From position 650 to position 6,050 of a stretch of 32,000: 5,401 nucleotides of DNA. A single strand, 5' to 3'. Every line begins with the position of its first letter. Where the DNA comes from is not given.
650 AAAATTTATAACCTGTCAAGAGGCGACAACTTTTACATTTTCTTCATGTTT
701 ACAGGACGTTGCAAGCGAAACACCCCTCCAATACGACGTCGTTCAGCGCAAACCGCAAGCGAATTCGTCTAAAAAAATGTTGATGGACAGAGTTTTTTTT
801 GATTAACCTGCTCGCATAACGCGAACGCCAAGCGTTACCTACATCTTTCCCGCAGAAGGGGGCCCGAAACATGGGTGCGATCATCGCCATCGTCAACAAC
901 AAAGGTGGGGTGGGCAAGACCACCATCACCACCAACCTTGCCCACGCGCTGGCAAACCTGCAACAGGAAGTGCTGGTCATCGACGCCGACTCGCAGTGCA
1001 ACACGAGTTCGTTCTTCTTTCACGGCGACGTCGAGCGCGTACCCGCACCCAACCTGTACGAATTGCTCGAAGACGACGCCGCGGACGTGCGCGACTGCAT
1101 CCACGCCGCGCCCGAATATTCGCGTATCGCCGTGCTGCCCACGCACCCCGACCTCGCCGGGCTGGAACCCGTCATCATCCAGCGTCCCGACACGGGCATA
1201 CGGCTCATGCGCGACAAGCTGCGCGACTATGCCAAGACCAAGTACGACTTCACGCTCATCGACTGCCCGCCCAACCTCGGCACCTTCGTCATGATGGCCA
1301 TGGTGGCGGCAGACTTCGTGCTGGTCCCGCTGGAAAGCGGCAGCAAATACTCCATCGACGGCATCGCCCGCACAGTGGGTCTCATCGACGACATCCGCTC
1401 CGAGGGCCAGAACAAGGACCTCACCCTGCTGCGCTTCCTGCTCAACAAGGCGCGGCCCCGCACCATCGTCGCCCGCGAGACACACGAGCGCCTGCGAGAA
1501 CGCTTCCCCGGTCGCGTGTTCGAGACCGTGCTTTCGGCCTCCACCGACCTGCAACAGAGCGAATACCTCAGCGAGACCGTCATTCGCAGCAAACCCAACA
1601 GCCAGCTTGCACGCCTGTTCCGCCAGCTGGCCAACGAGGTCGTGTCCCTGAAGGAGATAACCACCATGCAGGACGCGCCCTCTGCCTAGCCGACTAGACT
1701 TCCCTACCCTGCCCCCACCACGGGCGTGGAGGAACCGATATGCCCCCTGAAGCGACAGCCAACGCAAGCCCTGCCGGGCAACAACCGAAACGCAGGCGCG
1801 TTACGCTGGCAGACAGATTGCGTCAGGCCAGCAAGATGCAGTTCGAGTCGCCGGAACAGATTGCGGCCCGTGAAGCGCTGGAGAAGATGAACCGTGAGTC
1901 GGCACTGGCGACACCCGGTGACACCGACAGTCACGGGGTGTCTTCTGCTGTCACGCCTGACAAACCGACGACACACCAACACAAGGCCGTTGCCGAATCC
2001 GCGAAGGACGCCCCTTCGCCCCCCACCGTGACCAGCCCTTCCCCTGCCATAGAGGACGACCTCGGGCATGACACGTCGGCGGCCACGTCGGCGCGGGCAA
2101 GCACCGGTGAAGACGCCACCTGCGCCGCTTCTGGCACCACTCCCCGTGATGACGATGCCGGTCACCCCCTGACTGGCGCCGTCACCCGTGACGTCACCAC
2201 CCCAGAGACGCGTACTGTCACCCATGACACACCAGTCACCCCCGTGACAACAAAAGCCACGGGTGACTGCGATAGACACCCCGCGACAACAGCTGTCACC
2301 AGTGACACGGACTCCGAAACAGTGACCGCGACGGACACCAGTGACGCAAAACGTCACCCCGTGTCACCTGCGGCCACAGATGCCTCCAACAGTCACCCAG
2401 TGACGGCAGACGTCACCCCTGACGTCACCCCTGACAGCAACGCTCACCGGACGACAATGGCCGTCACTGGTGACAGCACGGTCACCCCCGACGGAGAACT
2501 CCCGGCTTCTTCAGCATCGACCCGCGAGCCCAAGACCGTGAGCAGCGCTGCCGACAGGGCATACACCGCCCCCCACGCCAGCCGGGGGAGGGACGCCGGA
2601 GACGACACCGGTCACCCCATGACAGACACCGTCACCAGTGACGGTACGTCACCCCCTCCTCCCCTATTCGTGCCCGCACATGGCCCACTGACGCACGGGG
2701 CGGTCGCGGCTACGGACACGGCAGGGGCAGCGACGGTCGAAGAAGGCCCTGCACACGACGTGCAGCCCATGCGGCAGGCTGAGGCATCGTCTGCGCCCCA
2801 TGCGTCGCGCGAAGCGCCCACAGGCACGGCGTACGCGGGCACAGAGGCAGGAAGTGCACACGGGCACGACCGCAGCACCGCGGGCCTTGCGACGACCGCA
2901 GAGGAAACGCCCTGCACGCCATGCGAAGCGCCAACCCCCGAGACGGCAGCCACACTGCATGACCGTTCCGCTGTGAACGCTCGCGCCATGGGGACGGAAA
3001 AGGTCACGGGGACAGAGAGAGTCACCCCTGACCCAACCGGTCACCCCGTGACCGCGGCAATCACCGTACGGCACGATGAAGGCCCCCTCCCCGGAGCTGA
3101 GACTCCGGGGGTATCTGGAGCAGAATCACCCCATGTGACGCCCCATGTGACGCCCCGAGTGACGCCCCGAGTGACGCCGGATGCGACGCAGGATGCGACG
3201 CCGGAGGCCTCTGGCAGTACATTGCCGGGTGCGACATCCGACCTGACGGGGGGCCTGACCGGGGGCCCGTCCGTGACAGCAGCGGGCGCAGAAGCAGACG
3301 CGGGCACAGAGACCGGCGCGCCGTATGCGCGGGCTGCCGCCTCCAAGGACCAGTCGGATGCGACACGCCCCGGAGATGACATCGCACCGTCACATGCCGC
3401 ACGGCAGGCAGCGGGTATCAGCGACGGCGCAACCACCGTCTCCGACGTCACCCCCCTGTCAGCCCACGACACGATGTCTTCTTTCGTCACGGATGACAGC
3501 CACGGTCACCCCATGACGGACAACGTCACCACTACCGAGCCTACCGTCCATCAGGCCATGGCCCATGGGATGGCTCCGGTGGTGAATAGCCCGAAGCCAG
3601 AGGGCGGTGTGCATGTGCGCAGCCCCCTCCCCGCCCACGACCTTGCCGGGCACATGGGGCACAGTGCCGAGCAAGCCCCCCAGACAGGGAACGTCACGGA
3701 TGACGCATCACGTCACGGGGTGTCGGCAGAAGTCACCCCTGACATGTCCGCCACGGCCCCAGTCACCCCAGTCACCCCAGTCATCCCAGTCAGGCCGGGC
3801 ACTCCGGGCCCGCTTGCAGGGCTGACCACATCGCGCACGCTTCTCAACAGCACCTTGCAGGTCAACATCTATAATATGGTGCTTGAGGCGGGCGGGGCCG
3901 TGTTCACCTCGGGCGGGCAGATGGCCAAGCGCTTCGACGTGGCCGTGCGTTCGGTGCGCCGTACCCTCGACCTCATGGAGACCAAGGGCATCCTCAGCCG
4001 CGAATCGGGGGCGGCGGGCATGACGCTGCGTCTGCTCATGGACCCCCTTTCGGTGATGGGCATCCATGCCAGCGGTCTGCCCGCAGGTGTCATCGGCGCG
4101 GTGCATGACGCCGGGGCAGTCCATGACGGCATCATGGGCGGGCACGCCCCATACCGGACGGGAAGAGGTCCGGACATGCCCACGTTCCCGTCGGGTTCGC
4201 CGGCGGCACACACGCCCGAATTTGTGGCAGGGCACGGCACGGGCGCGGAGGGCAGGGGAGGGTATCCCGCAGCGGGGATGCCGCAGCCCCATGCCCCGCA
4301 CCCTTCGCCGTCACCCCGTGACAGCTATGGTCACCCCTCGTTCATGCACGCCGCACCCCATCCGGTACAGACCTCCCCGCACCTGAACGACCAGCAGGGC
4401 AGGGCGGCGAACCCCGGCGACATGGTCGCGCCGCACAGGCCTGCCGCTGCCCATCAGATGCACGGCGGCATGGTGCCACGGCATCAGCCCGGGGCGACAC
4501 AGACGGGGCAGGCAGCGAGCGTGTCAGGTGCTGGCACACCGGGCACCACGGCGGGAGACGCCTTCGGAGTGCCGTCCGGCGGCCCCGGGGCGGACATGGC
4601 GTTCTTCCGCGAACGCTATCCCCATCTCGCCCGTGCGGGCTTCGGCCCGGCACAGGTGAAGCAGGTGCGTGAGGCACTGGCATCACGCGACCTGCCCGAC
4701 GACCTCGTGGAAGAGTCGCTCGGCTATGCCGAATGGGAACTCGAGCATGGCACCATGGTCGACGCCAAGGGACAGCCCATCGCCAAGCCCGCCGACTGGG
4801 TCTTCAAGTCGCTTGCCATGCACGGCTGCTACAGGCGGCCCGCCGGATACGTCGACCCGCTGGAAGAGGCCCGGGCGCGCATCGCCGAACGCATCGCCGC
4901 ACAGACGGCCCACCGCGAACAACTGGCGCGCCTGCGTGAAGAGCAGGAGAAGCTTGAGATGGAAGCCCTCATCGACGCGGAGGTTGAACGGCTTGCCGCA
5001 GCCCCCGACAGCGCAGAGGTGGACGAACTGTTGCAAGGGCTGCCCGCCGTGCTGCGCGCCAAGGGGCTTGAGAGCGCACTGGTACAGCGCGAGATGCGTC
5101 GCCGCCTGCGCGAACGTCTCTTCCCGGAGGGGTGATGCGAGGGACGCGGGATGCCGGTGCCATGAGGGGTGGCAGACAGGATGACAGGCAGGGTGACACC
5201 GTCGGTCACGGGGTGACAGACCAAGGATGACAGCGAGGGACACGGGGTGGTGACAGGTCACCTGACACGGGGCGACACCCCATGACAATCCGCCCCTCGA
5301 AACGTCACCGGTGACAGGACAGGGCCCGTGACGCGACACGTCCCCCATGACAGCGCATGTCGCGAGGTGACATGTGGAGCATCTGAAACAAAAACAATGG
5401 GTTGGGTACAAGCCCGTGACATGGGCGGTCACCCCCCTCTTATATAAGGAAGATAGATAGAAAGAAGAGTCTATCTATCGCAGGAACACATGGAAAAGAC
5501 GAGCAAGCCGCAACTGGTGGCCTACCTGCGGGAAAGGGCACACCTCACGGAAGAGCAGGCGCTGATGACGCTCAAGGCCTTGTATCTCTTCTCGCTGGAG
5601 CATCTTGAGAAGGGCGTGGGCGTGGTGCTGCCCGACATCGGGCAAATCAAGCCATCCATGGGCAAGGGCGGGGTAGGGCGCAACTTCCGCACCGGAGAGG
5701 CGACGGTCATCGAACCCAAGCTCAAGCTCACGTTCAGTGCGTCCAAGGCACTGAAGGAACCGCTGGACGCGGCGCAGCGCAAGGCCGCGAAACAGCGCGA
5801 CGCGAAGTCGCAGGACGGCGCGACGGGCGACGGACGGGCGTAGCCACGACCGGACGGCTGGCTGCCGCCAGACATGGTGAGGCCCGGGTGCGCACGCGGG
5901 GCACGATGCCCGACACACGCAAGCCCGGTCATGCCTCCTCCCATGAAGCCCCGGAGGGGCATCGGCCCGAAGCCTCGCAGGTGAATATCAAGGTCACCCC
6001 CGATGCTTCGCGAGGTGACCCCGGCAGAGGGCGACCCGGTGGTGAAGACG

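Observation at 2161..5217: A ~26-bp composite DNA motif recurs nine times, in two reading frames and both orientations, inside and after the parA-adjacent giant ORF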

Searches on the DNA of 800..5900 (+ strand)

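Call 13: search_dna_similar(query=window:800-5900:+, collection=plasmids, mode=near)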
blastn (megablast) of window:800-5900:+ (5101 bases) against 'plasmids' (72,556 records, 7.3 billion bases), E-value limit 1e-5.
Records with a match: 3; places in all: 5; records where one place covers at least 80% of the query: 3.
Best place of each record, by identity: >=99% 1; 95-99% 2.
By first word of the organism name: Nitratidesulfovibrio 3.
By predicted mobility (MOB-suite, as given by PLSDB): non-mobilizable 3.
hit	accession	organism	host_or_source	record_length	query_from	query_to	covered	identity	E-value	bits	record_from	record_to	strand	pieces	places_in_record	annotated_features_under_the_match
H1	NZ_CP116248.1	Nitratidesulfovibrio vulgaris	swine finishing facility waste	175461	1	5101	100%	97.3%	0e+0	8675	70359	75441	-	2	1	hypothetical protein | ParA family protein | HU family DNA-binding protein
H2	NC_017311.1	Nitratidesulfovibrio vulgaris RCH1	-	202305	1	4645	91%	100.0%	0e+0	8578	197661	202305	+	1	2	hypothetical protein | ParA family protein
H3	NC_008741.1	Nitratidesulfovibrio vulgaris DP4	-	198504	1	4515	88%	97.7%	0e+0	7732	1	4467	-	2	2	hypothetical protein | ParA family protein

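Call 14: get_annotated_region(hit=H1, flank=3000)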
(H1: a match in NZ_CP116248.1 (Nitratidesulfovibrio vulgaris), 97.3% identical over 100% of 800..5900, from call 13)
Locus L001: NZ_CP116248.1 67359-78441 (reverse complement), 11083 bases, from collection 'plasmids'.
description: Nitratidesulfovibrio vulgaris strain L2 plasmid pDsulf-L2-1, complete sequence
organism: Nitratidesulfovibrio vulgaris (NCBI taxid 881)
taxonomy: Bacteria; Thermodesulfobacteriota; Desulfovibrionia; Desulfovibrionales; Desulfovibrionaceae; Nitratidesulfovibrio; Nitratidesulfovibrio vulgaris
host: -; source: swine finishing facility waste; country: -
typing (MOB-suite, as given by PLSDB): non-mobilizable
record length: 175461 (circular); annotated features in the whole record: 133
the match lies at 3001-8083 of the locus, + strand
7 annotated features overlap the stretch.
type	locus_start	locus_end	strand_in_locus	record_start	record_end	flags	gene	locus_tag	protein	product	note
CDS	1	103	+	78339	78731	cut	-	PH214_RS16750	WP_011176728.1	helix-turn-helix transcriptional regulator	-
CDS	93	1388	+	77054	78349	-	-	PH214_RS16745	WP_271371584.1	type II toxin-antitoxin system HipA family toxin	-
CDS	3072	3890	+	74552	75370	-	-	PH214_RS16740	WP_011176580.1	ParA family protein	-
CDS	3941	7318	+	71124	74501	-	-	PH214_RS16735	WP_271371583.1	hypothetical protein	-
CDS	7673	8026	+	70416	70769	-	-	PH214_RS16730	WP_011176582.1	HU family DNA-binding protein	GO:0030261 - chromosome condensation [Evidence IEA]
CDS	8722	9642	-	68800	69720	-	-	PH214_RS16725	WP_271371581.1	universal stress protein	-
CDS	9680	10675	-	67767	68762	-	-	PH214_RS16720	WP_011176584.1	magnesium transporter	GO:0006812 - monoatomic cation transport [Evidence IEA]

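Call 15: get_annotated_region(hit=H3, flank=3000)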
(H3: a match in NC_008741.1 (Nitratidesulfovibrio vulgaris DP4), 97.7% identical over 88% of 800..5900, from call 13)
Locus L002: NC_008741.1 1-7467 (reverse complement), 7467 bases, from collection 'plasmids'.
description: Nitratidesulfovibrio vulgaris DP4 plasmid pDVUL01, complete sequence
organism: Nitratidesulfovibrio vulgaris DP4 (NCBI taxid 391774)
taxonomy: Bacteria; Thermodesulfobacteriota; Desulfovibrionia; Desulfovibrionales; Desulfovibrionaceae; Nitratidesulfovibrio; Nitratidesulfovibrio vulgaris; Nitratidesulfovibrio vulgaris DP4
host: -; source: -; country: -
typing (MOB-suite, as given by PLSDB): non-mobilizable
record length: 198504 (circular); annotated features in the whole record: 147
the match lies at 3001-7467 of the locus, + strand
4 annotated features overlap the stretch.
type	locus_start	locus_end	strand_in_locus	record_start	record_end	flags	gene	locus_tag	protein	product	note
CDS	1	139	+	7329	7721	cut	-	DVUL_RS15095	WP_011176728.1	helix-turn-helix transcriptional regulator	-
CDS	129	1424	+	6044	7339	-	-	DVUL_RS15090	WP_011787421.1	type II toxin-antitoxin system HipA family toxin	-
CDS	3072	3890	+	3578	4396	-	-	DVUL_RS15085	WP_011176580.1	ParA family protein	-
CDS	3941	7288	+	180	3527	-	-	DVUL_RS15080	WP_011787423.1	hypothetical protein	-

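Call 16: get_annotated_region(hit=H2, flank=3000)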
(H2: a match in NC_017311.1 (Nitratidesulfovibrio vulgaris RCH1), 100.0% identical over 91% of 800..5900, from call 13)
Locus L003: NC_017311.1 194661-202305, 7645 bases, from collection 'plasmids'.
description: Nitratidesulfovibrio vulgaris RCH1 plasmid pDEVAL01, complete sequence
organism: Nitratidesulfovibrio vulgaris RCH1 (NCBI taxid 573059)
taxonomy: Bacteria; Thermodesulfobacteriota; Desulfovibrionia; Desulfovibrionales; Desulfovibrionaceae; Nitratidesulfovibrio; Nitratidesulfovibrio vulgaris; Nitratidesulfovibrio vulgaris RCH1
host: -; source: -; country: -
typing (MOB-suite, as given by PLSDB): non-mobilizable
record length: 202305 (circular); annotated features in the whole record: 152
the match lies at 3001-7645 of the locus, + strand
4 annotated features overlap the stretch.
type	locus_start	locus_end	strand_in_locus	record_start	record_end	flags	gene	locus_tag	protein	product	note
CDS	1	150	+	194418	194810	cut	-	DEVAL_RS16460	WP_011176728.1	helix-turn-helix transcriptional regulator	-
CDS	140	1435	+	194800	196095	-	-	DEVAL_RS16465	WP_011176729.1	type II toxin-antitoxin system HipA family toxin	-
CDS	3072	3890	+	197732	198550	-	-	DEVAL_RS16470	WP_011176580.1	ParA family protein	-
CDS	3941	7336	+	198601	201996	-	-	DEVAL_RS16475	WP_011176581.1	hypothetical protein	-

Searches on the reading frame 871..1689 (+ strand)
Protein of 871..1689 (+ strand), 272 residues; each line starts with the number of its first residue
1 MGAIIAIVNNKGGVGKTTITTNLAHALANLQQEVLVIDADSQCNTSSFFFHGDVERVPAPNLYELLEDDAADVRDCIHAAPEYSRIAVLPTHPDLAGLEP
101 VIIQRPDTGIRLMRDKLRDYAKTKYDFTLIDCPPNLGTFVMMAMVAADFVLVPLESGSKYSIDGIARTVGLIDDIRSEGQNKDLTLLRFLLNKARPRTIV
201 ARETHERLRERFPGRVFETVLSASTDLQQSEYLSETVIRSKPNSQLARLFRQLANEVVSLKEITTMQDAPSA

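Call 10: search_protein_families(library=pfam, proteins=[window:871-1689:+], max_evalue=0.1)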
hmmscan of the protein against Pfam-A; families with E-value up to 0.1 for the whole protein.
window:871-1689:+ (272 aa): 15 families
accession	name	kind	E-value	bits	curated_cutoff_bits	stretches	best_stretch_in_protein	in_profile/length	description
PF13614.12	AAA_31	-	6.8e-41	140.6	27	1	3-184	2-175/177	AAA domain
PF01656.29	CbiA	-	1.3e-21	77.3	25.4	1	5-229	1-117/125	CobQ/CobB/MinD/ParA nucleotide binding domain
PF10609.15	ParA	-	2e-11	44.2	27.1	1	3-142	4-129/246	NUBPL iron-transfer P-loop NTPase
PF00142.24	Fer4_NifH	-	1.9e-10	41.1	25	2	8-54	5-51/271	4Fe-4S iron sulfur cluster binding proteins, NifH/frxC family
PF09140.17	MipZ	-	9.1e-10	38.7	20.7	2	4-55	2-53/262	ATPase MipZ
PF06564.18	CBP_BcsQ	-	9.6e-09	35.5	21.3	1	4-150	3-141/234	Cellulose biosynthesis protein BcsQ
PF02374.21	ArsA_ATPase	-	9.6e-07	28.7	24.3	1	7-51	5-49/305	Anion-transporting ATPase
PF07015.17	VirC1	-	0.0077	16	24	0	4-41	3-40/231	VirC1 protein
PF25199.1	nSTAND_NTPase5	-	0.013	15.8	34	1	5-74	43-109/145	Novel STAND NTPase 5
PF00448.28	SRP54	-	0.02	15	22.7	1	12-41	10-39/196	SRP54-type protein, GTPase domain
PF13481.12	AAA_25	-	0.025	14.7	27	1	7-79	37-93/195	AAA domain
PF03029.23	ATP_bind_1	-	0.035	14.3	27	0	13-57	6-50/240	Conserved hypothetical ATP binding protein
PF13401.12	AAA_22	-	0.039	14.7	27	0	13-48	15-50/130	AAA domain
PF16575.11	CLP1_P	-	0.056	13.7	26.6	0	13-41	4-32/188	mRNA cleavage and polyadenylation factor CLP1 P-loop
PF13238.12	AAA_18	-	0.064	14.1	29.4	0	13-82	8-68/128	AAA domain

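Call 11: search_protein_families(library=ncbifam, proteins=[window:871-1689:+], max_evalue=0.1)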
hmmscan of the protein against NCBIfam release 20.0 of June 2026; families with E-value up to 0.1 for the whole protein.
window:871-1689:+ (272 aa): 34 families (the best 25 are shown)
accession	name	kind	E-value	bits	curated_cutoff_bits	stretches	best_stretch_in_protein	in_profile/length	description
NF041546.1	ParA_partition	equivalog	6.4e-33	114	180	2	115-256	68-203/203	ParA family partition ATPase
TIGR01969.1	minD_arch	subfamily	4.1e-22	78.6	201.75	1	4-263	2-236/251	cell division ATPase MinD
TIGR03371.1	cellulose_yhjQ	equivalog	1.6e-21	76.9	157.85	1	4-258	3-242/246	cellulose biosynthesis protein BcsQ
TIGR03453.1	partition_RepA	equivalog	5.7e-19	68.2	348.45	1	4-237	106-350/387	plasmid partitioning protein RepA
NF041283.1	PrgP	equivalog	1.2e-16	60.9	400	1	1-199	1-202/297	ParA superfamily DNA segregation protein PrgP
TIGR01968.1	minD_bact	equivalog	4.9e-14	52.3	212.9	2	3-40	2-39/261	septum site-determining protein MinD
NF033200.1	F430_CfbC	exception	2.9e-12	46.5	402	2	8-54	5-51/260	Ni-sirohydrochlorin a,c-diamide reductive cyclase ATP-dependent reductase subunit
TIGR01287.1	nifH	equivalog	1.3e-11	44.4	394.35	2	8-53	5-50/275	nitrogenase iron protein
NF009702.0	PRK13231.1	equivalog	5.7e-11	42.1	427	2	8-78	7-72/264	nitrogenase reductase-like protein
NF010443.0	PRK13869.1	subfamily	5.7e-11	41.8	446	1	4-224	123-354/405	plasmid-partitioning protein RepA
NF041136.1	MrpORP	equivalog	1.3e-09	37.8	450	1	4-138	7-128/365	iron-sulfur cluster carrier protein MrpORP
NF010259.0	PRK13705.1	equivalog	1.8e-08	33.8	725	1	3-156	107-266/388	plasmid-partitioning protein SopA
NF009701.0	PRK13230.1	subfamily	4.4e-08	32.5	350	1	8-49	6-47/291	nitrogenase reductase-like protein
TIGR01007.1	eps_fam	subfamily_domain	5.2e-08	32.7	108.05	1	5-146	20-148/204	polysaccharide biosynthesis tyrosine autokinase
NF047398.1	AAA_KGGVGR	domain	5.8e-08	33.3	90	1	4-93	4-101/190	KGGVGR-motif variant AAA ATPase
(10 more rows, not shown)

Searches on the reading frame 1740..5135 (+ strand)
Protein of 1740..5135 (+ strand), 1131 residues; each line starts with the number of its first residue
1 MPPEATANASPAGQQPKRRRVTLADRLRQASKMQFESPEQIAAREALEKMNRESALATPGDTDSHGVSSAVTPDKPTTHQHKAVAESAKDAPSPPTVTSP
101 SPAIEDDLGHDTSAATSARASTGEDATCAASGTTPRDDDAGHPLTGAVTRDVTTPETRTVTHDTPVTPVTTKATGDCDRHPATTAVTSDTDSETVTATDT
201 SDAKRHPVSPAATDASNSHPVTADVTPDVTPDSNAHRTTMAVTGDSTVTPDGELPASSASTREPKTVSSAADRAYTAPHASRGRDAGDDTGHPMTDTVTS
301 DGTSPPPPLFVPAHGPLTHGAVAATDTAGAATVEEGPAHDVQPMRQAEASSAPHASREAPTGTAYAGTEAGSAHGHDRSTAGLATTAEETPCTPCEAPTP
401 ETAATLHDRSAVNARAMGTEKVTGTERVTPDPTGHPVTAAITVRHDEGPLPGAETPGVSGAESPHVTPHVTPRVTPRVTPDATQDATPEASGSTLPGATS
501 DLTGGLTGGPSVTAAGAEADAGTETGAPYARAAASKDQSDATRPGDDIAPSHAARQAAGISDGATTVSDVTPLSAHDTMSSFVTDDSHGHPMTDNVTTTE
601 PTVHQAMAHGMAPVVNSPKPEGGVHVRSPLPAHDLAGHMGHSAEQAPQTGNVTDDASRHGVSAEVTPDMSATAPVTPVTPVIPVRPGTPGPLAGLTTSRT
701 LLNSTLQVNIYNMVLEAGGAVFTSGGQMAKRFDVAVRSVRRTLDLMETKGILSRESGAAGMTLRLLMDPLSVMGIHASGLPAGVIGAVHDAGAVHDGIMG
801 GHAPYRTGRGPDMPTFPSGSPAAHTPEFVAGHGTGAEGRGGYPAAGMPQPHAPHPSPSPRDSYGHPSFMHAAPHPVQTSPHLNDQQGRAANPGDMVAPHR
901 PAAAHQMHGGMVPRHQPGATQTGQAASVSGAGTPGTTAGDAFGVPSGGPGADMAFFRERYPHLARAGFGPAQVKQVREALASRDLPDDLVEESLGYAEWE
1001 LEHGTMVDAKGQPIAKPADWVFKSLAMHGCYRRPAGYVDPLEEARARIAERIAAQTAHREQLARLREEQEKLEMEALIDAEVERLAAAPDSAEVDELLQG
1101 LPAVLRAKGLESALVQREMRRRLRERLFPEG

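Call 10: search_protein_families(library=pfam, proteins=[window:1740-5135:+], max_evalue=0.1)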
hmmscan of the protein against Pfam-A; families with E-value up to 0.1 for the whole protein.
window:1740-5135:+ (1131 aa): 0 families

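Call 11: search_protein_families(library=ncbifam, proteins=[window:1740-5135:+], max_evalue=0.1)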
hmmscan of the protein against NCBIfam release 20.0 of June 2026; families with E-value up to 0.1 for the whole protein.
window:1740-5135:+ (1131 aa): 1 family
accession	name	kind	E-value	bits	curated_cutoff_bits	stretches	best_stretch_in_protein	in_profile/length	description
NF007486.0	PRK10079.1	equivalog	0.082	12.6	363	0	719-769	32-79/241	phosphonate metabolism transcriptional regulator PhnF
